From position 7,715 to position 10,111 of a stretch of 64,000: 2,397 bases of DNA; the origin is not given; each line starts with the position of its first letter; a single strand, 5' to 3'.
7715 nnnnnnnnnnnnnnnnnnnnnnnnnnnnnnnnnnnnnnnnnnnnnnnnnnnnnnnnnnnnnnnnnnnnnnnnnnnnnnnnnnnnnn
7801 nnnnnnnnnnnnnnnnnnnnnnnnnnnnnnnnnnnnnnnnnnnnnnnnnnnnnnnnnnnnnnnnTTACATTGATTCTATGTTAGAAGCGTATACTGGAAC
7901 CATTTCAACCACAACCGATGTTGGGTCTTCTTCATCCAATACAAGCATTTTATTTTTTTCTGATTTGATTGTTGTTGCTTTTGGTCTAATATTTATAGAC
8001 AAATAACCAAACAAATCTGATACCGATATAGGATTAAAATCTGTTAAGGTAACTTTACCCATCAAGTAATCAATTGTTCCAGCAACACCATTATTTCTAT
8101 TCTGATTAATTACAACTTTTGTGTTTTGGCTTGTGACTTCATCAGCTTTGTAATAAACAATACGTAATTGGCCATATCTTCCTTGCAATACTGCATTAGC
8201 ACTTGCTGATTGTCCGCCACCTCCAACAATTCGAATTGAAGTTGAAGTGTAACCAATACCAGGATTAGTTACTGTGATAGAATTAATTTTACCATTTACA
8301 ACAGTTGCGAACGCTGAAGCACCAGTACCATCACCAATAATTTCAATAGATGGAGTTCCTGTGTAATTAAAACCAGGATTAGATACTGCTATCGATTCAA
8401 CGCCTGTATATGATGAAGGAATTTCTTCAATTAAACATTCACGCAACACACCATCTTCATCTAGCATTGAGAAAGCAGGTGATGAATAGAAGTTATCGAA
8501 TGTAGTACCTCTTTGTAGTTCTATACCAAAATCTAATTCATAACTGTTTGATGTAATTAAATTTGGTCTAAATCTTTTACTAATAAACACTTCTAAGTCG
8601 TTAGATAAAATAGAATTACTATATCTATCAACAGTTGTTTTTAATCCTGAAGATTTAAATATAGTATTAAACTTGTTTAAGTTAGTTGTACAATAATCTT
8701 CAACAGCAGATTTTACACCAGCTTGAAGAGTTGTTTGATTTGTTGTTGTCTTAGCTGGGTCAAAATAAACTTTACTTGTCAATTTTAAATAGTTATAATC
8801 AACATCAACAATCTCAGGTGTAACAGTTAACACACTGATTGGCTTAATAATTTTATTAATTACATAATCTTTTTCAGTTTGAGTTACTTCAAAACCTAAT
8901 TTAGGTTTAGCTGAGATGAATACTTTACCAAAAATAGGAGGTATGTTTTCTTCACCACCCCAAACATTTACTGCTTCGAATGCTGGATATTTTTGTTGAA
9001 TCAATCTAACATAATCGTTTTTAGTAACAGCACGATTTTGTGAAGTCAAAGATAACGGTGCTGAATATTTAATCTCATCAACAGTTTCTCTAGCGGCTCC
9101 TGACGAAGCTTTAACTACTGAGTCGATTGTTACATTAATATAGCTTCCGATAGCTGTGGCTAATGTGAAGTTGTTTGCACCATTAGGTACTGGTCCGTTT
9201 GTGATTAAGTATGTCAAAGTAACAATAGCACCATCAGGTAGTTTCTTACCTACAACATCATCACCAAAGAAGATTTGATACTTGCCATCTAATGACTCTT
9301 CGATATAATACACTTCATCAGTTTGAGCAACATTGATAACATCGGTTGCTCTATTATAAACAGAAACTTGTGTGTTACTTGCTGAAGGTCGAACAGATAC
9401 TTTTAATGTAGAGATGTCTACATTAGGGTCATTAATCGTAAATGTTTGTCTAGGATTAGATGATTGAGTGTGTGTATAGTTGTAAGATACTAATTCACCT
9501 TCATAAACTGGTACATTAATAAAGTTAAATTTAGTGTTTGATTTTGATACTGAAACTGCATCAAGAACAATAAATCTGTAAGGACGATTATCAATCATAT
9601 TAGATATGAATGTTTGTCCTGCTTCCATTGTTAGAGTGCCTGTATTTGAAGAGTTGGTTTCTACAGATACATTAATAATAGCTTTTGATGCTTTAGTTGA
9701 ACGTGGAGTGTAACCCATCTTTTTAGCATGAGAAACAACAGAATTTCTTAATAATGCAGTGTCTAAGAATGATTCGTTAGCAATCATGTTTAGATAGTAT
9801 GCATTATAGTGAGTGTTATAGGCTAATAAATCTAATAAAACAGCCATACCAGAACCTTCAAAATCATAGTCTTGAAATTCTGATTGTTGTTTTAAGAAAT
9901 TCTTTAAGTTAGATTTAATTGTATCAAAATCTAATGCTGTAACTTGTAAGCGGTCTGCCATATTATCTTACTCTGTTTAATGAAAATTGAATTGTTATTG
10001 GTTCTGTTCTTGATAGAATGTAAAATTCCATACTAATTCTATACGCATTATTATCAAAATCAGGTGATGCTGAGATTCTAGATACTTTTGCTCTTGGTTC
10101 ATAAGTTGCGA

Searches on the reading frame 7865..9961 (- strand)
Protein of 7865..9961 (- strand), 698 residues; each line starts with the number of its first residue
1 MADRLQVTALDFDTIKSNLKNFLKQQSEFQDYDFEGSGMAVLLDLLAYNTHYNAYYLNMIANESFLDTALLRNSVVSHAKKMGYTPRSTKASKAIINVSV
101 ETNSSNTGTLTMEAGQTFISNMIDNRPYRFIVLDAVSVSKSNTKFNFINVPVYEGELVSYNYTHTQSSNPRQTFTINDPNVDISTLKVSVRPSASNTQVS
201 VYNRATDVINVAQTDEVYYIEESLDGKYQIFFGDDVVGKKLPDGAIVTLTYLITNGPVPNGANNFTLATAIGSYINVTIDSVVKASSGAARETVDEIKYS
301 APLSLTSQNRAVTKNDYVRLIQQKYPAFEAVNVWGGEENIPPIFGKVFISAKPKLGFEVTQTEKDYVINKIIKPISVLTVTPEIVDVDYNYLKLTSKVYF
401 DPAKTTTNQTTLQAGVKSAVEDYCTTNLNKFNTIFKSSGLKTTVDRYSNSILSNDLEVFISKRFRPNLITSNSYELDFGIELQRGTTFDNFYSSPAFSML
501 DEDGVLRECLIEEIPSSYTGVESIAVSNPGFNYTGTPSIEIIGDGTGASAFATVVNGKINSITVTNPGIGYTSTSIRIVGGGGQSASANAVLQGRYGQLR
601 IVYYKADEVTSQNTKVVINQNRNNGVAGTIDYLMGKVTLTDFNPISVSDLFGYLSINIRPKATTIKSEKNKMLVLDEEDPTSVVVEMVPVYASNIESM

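Call 10: search_protein_families(library=phrogs, proteins=[window:7865-9961:-], max_evalue=0.00001)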
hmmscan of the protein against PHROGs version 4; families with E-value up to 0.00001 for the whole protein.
window:7865-9961:- (698 aa): 9 families
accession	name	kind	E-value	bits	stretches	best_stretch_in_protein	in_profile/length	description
phrog_219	-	tail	4.8e-163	544.9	1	5-683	4-589/598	baseplate wedge subunit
phrog_1369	-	tail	1.5e-21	77.7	1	37-337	28-317/489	baseplate protein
phrog_10646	-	tail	4.4e-16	59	1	5-103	26-126/1142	baseplate wedge subunit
phrog_701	-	head and packaging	7.8e-12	42.7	1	521-601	1166-1248/6136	virion structural protein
phrog_6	-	tail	2.9e-11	43.7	1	7-430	67-352/548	baseplate wedge subunit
phrog_2885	-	tail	1.2e-10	39.4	1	521-625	1092-1195/4179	baseplate wedge subunit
phrog_19630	-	head and packaging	1.5e-09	37.2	1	518-618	1119-1222/1266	virion structural protein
phrog_438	-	tail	6.1e-09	36.6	1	520-592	197-275/478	baseplate wedge subunit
phrog_460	-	connector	2.2e-07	30.9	1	517-584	227-296/385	head closure Hc2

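Call 13: search_dna_similar(query=window:7865-9961:-, collection=phages, mode=protein, max_rows=20)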
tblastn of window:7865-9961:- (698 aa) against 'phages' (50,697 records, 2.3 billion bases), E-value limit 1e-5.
Records with a match: 2475; places in all: 2484; records where one place covers at least 80% of the query: 7.
Best place of each record, by identity: <60% 2475.
By first word of the organism name: Escherichia 648; Synechococcus 374; Klebsiella 320; Salmonella 194; Vibrio 132; Shigella 89; Aeromonas 79; Acinetobacter 72; Cyanophage 61; Enterobacter 59; and 55 more.
By host as written in the record: - 451; Escherichia coli 277; Klebsiella pneumoniae 110; Synechococcus 107; Synechococcus sp. 38; Escherichia coli O157:H7 35; Salmonella enterica 29; Synechococcus sp. WH7803 28; and 544 more.
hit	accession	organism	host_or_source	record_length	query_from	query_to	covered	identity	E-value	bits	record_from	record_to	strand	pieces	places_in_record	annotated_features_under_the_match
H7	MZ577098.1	Methylophilales phage Melnitz-3 EXVC039M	Methylophilales_sp._H5P1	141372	1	478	68%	43.9%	4e-117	393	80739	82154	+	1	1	baseplate wedge subunit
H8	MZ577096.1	Methylophilales phage Melnitz-2 EXVC040M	Methylophilales_sp._H5P1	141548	1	478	68%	43.9%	4e-117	393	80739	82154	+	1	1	baseplate wedge subunit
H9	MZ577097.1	Methylophilales phage Melnitz EXVC044M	Methylophilales_sp._H5P1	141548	1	478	68%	43.9%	4e-117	393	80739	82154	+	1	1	baseplate wedge subunit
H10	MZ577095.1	Methylophilales phage Melnitz-1 EXVC043M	Methylophilales_sp._H5P1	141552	1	478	68%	43.9%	4e-117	393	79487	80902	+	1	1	baseplate wedge subunit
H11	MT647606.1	Pelagibacter phage Mosig EXVC030M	Candidatus Pelagibacter ubique HTCC1062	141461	2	478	68%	41.9%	6e-104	354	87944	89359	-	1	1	putative baseplate J domain protein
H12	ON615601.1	Synechococcus phage BUCT-ZZ01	Synechococcus elongatus PCC 7942 = ...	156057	8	555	79%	36.3%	2e-95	330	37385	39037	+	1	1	baseplate wedge subunit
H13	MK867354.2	Synechococcus phage S-SCSM1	Synechococcus sp. WH 7803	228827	6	574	82%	33.3%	6e-79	281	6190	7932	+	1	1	baseplate wedge subunit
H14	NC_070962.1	Synechococcus phage S-SCSM1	Synechococcus sp. WH 7803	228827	6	574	82%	33.3%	6e-79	281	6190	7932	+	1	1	baseplate wedge subunit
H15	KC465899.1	Pelagibacter phage HTVC008M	Candidatus Pelagibacter ubique HTCC1062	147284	4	478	68%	39.8%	1e-100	345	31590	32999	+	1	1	baseplate wedge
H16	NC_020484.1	Pelagibacter phage HTVC008M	Candidatus Pelagibacter ubique HTCC1062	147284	4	478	68%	39.8%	1e-100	345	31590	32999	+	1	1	baseplate wedge subunit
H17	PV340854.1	Synechococcus phage Sf-FP1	Synechococcus sp. WH8102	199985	5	476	68%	39.3%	1e-91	318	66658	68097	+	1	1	baseplate wedge subunit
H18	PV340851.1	Synechococcus phage Sf-CH3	Synechococcus sp. WH8102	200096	5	476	68%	39.3%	1e-91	318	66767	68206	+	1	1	baseplate wedge subunit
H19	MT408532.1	Synechococcus phage SynMITS9220M01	Synechococcus sp. MIT S9220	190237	5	501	71%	37.2%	2e-80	285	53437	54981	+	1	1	baseplate wedge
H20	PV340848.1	Synechococcus phage Sf-CH11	Synechococcus sp. WH8102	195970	5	478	68%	38.6%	2e-89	312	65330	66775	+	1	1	baseplate wedge subunit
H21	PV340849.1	Synechococcus phage Sf-CH1a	Synechococcus sp. WH8102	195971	5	478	68%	38.6%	2e-89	312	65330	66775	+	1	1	baseplate wedge subunit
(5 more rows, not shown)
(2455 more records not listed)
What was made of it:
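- Its best relatives are the OM43 phages Melnitz (call 13).
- Tried and rejected: Relatives were found by protein instead (call 13).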
